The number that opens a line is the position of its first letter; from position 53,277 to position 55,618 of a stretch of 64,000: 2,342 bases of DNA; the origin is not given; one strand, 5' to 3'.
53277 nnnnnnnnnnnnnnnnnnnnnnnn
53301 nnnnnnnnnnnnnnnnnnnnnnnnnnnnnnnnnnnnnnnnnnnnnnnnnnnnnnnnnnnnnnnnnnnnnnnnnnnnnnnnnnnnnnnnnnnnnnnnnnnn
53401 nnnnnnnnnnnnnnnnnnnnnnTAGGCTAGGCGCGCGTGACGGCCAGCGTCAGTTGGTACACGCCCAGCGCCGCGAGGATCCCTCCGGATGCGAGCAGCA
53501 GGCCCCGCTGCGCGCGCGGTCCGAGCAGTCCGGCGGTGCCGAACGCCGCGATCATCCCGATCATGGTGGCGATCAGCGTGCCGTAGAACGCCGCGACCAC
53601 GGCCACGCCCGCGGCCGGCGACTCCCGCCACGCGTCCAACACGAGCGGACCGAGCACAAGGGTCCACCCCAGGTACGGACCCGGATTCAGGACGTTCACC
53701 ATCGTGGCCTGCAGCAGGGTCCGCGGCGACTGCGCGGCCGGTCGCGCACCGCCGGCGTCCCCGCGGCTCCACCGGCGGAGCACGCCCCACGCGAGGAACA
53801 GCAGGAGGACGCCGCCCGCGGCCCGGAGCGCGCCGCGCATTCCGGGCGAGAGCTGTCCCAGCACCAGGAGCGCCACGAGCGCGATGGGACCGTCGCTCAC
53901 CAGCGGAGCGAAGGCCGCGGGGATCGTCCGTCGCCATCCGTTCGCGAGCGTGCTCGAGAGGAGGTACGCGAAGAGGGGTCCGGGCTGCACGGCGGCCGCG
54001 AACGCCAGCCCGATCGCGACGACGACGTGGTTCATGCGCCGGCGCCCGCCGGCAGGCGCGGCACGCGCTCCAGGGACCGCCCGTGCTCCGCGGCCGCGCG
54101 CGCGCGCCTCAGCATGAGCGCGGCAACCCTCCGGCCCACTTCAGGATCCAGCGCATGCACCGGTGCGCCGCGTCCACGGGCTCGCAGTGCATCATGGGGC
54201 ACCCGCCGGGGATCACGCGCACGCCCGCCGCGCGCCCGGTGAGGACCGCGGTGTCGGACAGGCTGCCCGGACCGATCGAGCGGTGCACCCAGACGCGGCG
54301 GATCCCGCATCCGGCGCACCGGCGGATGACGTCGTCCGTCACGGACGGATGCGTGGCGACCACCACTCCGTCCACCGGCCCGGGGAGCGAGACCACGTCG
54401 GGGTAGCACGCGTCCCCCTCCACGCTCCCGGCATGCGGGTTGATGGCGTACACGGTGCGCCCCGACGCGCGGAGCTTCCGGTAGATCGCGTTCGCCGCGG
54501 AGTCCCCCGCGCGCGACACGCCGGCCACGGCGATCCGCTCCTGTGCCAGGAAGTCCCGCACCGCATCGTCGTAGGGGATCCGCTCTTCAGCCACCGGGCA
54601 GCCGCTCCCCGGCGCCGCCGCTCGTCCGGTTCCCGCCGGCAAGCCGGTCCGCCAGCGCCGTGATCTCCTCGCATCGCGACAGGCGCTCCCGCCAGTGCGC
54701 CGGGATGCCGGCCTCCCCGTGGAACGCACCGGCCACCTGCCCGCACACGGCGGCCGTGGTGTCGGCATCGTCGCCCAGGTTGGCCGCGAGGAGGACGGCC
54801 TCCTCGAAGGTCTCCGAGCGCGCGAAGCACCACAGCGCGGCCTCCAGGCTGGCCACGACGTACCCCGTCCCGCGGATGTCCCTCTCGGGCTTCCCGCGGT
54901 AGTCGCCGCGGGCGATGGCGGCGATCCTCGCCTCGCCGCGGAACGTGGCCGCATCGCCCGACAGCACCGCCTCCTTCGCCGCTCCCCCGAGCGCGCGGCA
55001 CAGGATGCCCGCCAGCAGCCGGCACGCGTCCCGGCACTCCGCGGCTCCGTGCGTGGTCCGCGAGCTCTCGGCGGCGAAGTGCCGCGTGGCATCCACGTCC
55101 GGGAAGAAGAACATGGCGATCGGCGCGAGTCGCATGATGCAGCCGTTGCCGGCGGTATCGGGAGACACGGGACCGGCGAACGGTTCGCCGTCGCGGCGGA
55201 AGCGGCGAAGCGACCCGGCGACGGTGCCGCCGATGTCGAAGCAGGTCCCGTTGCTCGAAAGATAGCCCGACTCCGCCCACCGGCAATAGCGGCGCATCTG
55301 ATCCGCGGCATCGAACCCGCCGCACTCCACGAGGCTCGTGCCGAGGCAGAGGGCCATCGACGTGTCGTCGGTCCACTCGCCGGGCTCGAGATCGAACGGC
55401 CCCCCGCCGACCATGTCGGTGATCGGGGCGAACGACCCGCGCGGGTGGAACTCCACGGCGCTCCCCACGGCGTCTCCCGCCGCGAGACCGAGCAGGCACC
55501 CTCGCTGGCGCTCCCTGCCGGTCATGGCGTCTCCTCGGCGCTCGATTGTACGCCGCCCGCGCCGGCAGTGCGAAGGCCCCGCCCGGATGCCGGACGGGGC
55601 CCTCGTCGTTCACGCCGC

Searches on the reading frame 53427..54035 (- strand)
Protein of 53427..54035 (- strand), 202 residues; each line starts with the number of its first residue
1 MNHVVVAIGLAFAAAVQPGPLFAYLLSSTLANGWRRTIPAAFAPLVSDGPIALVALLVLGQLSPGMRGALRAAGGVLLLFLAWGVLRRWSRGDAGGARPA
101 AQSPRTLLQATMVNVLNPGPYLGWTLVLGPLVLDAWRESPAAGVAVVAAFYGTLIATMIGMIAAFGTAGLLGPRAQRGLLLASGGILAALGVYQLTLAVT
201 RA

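Call 57: search_protein_families(library=pfam, proteins=[window:53427-54035:-], max_evalue=0.001)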
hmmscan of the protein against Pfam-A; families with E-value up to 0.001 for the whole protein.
window:53427-54035:- (202 aa): 1 family
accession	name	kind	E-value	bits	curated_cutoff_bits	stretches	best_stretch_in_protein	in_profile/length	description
PF01810.24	LysE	-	3.1e-11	43.6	25.6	1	13-195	2-190/193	LysE type translocator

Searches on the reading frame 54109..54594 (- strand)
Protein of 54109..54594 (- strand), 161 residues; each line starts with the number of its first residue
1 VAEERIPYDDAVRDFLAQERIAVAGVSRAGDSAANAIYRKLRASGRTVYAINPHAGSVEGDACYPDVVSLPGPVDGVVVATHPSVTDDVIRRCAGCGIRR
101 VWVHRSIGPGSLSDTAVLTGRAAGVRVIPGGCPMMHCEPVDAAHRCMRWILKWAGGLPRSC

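Call 57: search_protein_families(library=pfam, proteins=[window:54109-54594:-], max_evalue=0.001)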
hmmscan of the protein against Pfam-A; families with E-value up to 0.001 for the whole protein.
window:54109-54594:- (161 aa): 1 family
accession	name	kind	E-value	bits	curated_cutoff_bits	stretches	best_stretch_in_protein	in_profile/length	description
PF13380.12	CoA_binding_2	-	2.4e-23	83.2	22.8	1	20-136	2-114/116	CoA binding domain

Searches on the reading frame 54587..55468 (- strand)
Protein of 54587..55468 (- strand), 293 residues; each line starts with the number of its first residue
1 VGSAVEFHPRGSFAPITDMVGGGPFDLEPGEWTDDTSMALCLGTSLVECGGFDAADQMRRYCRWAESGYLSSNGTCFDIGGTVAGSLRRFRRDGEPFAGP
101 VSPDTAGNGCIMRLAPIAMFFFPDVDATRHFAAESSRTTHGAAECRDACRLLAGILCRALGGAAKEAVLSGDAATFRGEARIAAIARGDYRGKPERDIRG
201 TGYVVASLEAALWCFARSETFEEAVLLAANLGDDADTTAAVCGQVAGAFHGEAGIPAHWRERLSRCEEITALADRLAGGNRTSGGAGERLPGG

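Call 57: search_protein_families(library=pfam, proteins=[window:54587-55468:-], max_evalue=0.001)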
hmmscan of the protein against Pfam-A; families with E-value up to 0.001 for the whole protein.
window:54587-55468:- (293 aa): 1 family
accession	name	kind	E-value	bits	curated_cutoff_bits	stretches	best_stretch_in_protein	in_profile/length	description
PF03747.19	ADP_ribosyl_GH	-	2.4e-69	234.6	26.2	1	1-258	12-287/287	ADP-ribosylglycohydrolase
